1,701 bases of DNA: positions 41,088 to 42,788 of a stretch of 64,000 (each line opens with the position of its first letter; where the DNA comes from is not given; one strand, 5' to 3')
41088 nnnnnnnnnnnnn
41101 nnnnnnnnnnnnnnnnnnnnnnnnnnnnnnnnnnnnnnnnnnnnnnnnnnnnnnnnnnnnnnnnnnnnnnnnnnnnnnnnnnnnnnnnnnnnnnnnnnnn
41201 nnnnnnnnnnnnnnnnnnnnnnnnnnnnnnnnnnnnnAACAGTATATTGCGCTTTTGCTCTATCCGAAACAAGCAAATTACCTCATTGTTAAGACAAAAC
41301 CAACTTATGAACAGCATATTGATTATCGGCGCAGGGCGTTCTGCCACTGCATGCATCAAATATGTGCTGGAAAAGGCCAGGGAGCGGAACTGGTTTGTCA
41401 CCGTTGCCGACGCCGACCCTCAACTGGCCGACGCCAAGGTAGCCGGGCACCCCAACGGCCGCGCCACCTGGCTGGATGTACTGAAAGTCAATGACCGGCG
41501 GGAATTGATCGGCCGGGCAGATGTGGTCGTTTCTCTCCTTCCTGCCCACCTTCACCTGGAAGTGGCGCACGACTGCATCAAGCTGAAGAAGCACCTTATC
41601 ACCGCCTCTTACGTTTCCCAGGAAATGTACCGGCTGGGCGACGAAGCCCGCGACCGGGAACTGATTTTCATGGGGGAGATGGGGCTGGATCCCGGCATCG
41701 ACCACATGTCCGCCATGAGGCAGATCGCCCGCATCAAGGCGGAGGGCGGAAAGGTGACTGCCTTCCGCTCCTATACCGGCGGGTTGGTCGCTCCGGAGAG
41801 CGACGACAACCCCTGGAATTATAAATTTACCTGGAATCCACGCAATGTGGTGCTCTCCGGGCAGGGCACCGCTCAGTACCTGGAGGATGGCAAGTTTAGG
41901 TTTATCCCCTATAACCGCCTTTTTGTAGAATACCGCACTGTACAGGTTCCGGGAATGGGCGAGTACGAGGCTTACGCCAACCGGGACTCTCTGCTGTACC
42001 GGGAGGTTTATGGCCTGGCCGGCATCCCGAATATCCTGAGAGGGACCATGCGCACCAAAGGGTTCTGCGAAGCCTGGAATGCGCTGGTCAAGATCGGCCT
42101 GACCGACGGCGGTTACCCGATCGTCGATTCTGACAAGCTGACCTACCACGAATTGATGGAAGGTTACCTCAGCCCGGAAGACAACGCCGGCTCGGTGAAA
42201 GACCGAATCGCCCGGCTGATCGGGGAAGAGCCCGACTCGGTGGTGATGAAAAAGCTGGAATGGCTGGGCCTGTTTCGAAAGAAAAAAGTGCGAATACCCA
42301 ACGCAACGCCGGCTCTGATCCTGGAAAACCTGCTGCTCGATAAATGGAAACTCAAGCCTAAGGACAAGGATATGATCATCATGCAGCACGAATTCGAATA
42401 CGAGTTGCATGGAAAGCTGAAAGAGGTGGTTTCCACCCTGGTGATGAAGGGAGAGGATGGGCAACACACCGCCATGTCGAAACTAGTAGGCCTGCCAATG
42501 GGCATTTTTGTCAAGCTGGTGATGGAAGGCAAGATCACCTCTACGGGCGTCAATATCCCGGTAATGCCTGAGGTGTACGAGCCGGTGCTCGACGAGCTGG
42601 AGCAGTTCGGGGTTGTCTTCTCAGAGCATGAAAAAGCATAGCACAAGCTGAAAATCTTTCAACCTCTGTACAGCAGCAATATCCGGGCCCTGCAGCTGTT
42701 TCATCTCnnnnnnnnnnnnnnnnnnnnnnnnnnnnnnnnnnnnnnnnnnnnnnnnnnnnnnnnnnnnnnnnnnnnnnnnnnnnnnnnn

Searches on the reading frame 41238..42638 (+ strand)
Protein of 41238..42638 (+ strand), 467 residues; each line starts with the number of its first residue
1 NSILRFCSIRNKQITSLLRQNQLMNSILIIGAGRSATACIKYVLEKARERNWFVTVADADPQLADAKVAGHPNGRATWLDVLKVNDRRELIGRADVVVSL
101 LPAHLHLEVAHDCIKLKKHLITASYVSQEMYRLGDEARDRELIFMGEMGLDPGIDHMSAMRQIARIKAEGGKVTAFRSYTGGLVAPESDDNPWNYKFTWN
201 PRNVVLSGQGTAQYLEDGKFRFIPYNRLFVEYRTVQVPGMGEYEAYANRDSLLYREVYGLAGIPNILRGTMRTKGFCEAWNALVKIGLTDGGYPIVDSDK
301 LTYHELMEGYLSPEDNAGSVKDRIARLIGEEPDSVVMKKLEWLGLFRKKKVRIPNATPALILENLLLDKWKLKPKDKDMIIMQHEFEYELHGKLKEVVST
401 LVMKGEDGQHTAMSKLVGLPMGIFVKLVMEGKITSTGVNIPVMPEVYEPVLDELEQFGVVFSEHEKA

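Call 47: find_homologous_proteins(query=window:41238-42638:+, max_evalue=1e-100)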
Query window:41238-42638:+ (467 aa): 7938 proteins with E <= 1e-100 among 8000 candidates; the best 120 are listed.
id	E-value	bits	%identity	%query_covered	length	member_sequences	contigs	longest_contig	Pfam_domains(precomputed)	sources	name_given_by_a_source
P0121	1.2e-283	959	94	95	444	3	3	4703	PF16653.11,PF03435.25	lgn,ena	-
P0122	2.1e-280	948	93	95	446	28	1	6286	PF16653.11,PF03435.25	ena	-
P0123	8.6e-279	943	92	95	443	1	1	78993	PF16653.11,PF03435.25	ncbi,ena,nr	ncbi:MAG: saccharopine dehydrogenase NADP-binding domain-containing protein [Lewinellaceae bacterium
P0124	1.2e-278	942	92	95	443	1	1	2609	PF16653.11,PF03435.25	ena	-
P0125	1.3e-274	929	90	95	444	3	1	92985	PF16653.11,PF03435.25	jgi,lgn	-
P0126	6.0e-262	887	87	95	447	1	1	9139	PF16653.11,PF03435.25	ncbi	-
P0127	1.8e-250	849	81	95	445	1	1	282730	PF16653.11,PF03435.25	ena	-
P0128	1.7e-245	833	82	95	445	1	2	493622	PF16653.11,PF03435.25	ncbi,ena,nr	ncbi:MAG: saccharopine dehydrogenase NADP-binding domain-containing protein [Phaeodactylibacter sp.]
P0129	1.1e-244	830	80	95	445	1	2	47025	PF16653.11,PF03435.25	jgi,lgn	jgi:saccharopine dehydrogenase (NADP+, L-glutamate forming)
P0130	1.4e-244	830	81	95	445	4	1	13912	PF16653.11,PF03435.25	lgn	-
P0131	2.6e-243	826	80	94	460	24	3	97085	PF16653.11,PF03435.25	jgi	jgi:saccharopine dehydrogenase (NADP+, L-glutamate forming)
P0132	5.9e-243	824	80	94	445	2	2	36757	PF16653.11,PF03435.25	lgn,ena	-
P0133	9.3e-243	824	80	95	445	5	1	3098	PF16653.11,PF03435.25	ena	-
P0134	1.0e-242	824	79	95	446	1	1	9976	PF16653.11,PF03435.25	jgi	jgi:saccharopine dehydrogenase (NADP+, L-glutamate forming)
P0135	1.5e-242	823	81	95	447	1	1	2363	PF16653.11,PF03435.25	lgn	-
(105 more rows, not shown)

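Call 56: find_encoding_contigs(protein=P0123, flank=10000, max_places=3)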
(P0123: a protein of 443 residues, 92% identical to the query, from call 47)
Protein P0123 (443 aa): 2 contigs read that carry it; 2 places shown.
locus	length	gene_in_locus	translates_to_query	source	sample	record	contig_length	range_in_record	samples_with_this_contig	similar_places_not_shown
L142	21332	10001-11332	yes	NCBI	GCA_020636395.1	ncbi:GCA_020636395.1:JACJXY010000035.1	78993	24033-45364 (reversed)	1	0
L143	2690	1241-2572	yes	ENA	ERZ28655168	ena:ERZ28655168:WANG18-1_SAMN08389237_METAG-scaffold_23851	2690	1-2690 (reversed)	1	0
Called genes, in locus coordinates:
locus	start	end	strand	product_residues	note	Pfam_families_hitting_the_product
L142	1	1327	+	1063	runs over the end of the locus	PF13715:CarbopepD_reg_2, PF07715:Plug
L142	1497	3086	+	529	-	PF12771:SusD-like_2, PF12741:SusD-like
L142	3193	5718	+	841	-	PF13385:Laminin_G_3, PF09113:N-glycanase_C, PF18962:Por_Secre_tail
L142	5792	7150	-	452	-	PF00291:PALP, PF00571:CBS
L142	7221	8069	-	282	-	PF01476:LysM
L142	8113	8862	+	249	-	PF02348:CTP_transf_3, PF12804:NTP_transf_3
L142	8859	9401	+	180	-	PF14803:Zn_ribbon_Nudix, PF00293:NUDIX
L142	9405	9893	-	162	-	PF08211:dCMP_cyt_deam_2, PF00383:dCMP_cyt_deam_1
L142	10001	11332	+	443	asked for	PF03435:Sacchrp_dh_NADP, PF16653:Sacchrp_dh_C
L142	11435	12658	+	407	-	-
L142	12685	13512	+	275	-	PF00753:Lactamase_B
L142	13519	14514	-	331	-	PF00491:Arginase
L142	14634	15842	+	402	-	PF03435:Sacchrp_dh_NADP, PF16653:Sacchrp_dh_C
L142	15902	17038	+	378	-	PF00278:Orn_DAP_Arg_deC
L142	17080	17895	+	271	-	PF17827:PrmC_N (weak), PF05971:Methyltransf_10 (weak), PF13489:Methyltransf_23 (weak), PF05175:MTS, PF06325:PrmA, PF13649:Methyltransf_25, PF13847:Methyltransf_31, PF08242:Methyltransf_12, +1 more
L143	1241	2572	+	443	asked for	PF03435:Sacchrp_dh_NADP, PF16653:Sacchrp_dh_C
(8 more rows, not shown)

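Call 57: find_encoding_contigs(protein=P0125, flank=10000, max_places=3)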
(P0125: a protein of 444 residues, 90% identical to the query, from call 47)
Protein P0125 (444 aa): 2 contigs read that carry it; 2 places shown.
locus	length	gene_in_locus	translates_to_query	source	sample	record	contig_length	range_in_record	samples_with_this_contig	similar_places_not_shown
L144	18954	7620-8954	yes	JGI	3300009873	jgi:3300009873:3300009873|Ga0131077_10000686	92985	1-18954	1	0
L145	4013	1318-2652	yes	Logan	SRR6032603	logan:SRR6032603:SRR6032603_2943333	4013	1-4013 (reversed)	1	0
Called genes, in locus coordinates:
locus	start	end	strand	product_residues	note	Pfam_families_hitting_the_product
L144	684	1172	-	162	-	PF02082:Rrf2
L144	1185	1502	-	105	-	PF01883:FeS_assembly_P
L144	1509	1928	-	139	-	PF02657:SufE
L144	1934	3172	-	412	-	PF00155:Aminotran_1_2, PF00266:Aminotran_5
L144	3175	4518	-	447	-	PF19295:SufBD_N, PF01458:SUFBD_core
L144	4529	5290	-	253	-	PF02463:SMC_N, PF00005:ABC_tran, PF13304:AAA_21 (faint)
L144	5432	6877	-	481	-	PF19295:SufBD_N, PF01458:SUFBD_core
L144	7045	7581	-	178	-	PF08211:dCMP_cyt_deam_2, PF00383:dCMP_cyt_deam_1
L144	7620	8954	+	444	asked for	PF03435:Sacchrp_dh_NADP, PF16653:Sacchrp_dh_C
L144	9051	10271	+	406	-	-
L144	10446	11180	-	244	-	PF18962:Por_Secre_tail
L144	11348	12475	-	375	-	PF03480:DctP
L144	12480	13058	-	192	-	PF05685:Uma2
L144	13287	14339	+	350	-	PF04055:Radical_SAM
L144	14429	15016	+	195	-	PF07638:Sigma70_ECF, PF04542:Sigma70_r2, PF08281:Sigma70_r4_2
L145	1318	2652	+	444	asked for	PF03435:Sacchrp_dh_NADP, PF16653:Sacchrp_dh_C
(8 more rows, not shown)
